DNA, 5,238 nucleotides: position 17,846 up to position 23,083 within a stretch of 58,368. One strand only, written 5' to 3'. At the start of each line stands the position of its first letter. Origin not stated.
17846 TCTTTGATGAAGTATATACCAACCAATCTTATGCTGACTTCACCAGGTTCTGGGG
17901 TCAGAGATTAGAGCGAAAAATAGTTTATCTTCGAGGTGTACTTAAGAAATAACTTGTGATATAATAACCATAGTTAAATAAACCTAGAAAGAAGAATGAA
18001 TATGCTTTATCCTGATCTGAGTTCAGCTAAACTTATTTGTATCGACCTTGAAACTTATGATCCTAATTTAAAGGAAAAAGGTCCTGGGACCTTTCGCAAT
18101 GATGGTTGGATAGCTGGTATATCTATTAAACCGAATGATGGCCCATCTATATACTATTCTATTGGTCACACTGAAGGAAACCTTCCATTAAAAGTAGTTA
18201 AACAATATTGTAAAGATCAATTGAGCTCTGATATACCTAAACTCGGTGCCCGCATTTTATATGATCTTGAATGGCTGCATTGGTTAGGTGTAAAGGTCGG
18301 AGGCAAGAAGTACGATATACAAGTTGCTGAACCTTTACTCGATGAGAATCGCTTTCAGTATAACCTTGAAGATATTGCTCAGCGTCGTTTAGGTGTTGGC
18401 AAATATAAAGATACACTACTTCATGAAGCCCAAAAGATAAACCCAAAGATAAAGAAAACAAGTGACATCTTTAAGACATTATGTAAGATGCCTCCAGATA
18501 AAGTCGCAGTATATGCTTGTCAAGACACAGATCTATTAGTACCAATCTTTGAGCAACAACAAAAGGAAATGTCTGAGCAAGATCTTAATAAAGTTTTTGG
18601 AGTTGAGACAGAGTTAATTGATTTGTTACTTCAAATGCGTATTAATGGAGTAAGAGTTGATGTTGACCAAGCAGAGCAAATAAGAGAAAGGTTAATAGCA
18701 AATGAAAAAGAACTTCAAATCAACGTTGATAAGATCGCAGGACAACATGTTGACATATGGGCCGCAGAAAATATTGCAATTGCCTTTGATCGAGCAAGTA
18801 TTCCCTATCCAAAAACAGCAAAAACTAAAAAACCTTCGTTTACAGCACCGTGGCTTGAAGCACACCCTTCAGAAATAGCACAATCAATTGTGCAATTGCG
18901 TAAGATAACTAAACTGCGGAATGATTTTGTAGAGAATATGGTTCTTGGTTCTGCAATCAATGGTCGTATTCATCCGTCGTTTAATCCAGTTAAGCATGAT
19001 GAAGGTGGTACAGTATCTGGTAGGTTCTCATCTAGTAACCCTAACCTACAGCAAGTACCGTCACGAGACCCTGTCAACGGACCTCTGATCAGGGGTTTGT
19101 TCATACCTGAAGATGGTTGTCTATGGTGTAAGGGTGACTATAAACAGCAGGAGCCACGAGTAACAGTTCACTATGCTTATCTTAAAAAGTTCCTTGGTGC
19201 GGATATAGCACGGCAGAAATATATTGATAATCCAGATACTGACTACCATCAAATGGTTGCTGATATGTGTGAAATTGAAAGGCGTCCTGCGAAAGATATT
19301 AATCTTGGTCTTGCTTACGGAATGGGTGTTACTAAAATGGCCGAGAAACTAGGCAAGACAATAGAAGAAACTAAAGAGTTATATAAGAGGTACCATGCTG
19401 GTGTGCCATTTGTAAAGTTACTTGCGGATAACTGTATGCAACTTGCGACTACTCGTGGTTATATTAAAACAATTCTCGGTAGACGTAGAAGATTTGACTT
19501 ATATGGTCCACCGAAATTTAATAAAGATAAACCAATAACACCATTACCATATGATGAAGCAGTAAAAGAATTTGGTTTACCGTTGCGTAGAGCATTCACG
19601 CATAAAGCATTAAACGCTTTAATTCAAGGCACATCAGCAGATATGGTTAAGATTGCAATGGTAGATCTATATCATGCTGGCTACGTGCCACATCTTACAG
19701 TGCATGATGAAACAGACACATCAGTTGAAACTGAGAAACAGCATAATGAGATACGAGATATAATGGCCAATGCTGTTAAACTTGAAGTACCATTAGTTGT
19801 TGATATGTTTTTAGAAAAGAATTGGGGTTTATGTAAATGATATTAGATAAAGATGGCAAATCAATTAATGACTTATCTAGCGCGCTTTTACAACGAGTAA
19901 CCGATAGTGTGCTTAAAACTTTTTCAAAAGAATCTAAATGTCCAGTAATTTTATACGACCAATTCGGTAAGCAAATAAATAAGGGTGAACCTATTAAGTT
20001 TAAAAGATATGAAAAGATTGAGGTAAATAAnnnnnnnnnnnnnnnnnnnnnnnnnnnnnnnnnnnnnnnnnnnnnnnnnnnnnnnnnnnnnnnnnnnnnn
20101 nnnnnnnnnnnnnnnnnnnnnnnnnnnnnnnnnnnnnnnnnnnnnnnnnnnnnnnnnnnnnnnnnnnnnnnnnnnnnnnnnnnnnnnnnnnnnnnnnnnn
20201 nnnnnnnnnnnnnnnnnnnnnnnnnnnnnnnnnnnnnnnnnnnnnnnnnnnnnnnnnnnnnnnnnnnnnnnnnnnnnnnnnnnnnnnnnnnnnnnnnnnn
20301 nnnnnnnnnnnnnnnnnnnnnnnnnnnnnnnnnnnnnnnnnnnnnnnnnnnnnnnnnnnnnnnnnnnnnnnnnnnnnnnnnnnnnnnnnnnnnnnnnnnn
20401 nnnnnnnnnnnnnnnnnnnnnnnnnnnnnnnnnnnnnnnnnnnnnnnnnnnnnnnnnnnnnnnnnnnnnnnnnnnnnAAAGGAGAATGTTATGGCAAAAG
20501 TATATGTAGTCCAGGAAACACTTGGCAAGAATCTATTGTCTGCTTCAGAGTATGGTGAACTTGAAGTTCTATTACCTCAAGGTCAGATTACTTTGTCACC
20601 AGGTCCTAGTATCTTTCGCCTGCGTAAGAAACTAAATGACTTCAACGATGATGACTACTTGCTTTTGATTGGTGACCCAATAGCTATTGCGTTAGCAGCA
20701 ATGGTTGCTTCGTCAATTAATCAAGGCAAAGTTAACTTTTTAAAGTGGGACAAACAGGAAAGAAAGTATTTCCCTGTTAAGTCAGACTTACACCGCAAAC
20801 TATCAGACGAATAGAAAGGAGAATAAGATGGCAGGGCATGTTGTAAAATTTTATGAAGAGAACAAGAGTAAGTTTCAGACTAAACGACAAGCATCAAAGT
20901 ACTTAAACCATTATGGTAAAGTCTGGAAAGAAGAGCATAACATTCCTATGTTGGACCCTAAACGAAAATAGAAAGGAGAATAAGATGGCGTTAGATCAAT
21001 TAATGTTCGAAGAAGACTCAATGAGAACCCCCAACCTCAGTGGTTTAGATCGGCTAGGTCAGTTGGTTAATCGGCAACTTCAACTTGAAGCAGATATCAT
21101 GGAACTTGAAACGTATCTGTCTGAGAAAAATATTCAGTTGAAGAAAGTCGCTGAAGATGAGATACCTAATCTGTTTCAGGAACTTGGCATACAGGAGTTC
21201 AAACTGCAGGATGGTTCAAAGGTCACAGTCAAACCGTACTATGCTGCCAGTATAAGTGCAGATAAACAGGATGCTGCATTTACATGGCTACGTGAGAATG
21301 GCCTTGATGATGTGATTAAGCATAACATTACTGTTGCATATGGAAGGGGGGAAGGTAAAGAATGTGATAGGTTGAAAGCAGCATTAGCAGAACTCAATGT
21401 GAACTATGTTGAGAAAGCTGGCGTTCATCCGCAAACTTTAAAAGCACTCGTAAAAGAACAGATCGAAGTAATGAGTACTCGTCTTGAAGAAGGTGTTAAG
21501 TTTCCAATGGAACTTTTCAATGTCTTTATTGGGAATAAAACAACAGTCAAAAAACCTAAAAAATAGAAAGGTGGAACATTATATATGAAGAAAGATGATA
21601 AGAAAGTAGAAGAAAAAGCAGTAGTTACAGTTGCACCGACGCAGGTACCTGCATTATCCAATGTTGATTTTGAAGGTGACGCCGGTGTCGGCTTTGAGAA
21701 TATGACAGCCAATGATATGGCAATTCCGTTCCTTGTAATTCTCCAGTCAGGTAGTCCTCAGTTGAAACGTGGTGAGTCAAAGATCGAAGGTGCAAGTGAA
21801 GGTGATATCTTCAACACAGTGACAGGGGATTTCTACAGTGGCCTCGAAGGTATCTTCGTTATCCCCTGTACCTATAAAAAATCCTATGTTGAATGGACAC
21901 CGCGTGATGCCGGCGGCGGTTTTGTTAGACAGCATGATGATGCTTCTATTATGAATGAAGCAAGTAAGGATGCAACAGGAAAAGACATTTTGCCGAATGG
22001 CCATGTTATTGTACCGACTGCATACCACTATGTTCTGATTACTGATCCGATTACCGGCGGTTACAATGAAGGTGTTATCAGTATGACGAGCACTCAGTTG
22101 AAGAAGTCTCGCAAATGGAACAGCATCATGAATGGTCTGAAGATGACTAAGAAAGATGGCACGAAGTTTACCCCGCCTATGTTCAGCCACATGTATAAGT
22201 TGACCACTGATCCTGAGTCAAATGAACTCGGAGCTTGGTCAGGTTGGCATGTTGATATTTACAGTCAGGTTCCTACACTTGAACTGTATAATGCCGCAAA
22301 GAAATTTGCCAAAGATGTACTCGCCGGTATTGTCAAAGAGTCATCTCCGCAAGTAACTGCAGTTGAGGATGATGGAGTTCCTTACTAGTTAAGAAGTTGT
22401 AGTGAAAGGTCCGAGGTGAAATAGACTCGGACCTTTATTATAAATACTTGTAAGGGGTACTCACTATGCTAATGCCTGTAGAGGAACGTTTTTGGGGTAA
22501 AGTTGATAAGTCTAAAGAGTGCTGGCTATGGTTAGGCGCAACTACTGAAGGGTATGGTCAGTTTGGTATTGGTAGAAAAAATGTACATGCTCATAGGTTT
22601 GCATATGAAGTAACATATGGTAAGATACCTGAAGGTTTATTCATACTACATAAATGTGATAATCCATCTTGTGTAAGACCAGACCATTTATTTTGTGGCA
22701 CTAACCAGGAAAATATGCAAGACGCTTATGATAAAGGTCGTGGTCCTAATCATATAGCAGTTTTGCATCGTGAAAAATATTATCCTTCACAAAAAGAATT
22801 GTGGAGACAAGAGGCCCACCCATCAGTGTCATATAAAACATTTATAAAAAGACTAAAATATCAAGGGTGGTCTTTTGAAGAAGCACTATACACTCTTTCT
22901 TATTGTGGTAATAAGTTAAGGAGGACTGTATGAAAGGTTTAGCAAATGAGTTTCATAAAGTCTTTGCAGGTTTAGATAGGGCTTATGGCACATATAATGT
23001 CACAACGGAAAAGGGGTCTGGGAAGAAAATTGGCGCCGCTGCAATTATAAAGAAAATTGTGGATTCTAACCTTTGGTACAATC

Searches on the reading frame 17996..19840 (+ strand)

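Call 16: search_protein_families(library=phrogs, proteins=[window:17996-19840:+], max_evalue=0.001)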
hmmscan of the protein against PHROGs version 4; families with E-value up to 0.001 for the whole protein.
window:17996-19840:+ (614 aa): 9 families
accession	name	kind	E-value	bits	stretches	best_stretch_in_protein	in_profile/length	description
phrog_17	-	DNA, RNA and nucleotide metabolism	5.3e-109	367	1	10-613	669-1233/1445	DNA polymerase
phrog_10285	-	DNA, RNA and nucleotide metabolism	7.4e-23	82.1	1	348-611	29-319/321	DNA polymerase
phrog_15971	-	DNA, RNA and nucleotide metabolism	9.2e-23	82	1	203-497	6-279/376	DNA polymerase I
phrog_12241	-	DNA, RNA and nucleotide metabolism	2.5e-18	67.3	2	88-251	204-365/502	DNA polymerase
phrog_5995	-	DNA, RNA and nucleotide metabolism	1.4e-14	55.3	1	440-598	5-152/236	DNA polymerase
phrog_2573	-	DNA, RNA and nucleotide metabolism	2.4e-13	51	1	418-594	75-249/336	DNA polymerase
phrog_23226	-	DNA, RNA and nucleotide metabolism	9e-06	25.4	0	426-468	415-457/611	DNA polymerase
phrog_7766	-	DNA, RNA and nucleotide metabolism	5.6e-05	23.6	1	537-595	106-166/186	DNA polymerase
phrog_9556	-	DNA, RNA and nucleotide metabolism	0.00072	19.7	0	322-354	412-439/441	DNA polymerase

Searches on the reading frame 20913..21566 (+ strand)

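Call 90: search_protein_families(library=pfam, proteins=[window:20913-21566:+], max_evalue=0.001)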
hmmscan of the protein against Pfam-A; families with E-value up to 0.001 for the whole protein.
window:20913-21566:+ (217 aa): 1 family
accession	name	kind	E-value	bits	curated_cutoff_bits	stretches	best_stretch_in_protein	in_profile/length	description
PF23984.1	DUF7307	-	2.6e-30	105.4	27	1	48-214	2-129/129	Pam3 gp33-like protein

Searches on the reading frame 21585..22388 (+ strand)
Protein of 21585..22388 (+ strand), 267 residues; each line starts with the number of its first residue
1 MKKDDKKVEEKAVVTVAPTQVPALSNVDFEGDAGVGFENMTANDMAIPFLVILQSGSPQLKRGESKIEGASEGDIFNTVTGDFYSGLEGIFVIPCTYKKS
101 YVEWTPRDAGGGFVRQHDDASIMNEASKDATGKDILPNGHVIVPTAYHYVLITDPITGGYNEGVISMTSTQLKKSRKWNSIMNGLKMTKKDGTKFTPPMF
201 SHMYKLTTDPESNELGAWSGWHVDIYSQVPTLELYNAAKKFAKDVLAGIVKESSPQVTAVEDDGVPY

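Call 90: search_protein_families(library=pfam, proteins=[window:21585-22388:+], max_evalue=0.001)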
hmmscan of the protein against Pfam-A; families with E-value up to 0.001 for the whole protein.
window:21585-22388:+ (267 aa): 1 family
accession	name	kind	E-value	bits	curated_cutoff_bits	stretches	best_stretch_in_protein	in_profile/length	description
PF23977.1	Pam3_Gp34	-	1.8e-69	234.6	27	1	27-249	11-233/235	Pam3 phage gp34-like protein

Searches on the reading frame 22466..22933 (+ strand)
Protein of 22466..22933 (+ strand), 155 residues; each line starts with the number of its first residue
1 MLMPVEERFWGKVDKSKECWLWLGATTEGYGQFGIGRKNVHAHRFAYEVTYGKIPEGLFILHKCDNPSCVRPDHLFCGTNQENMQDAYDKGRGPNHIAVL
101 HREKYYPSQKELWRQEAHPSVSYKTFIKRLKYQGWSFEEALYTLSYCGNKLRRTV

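Call 90: search_protein_families(library=pfam, proteins=[window:22466-22933:+], max_evalue=0.001)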
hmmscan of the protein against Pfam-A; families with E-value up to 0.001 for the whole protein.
window:22466-22933:+ (155 aa): 2 families
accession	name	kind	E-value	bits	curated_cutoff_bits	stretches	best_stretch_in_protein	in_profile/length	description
PF13392.12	HNH_3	-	6.4e-17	61.4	24.8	1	40-85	1-46/46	HNH endonuclease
PF05551.17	zf-His_Me_endon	-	9.4e-05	23.1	27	1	57-85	64-92/131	Zinc-binding loop region of homing endonuclease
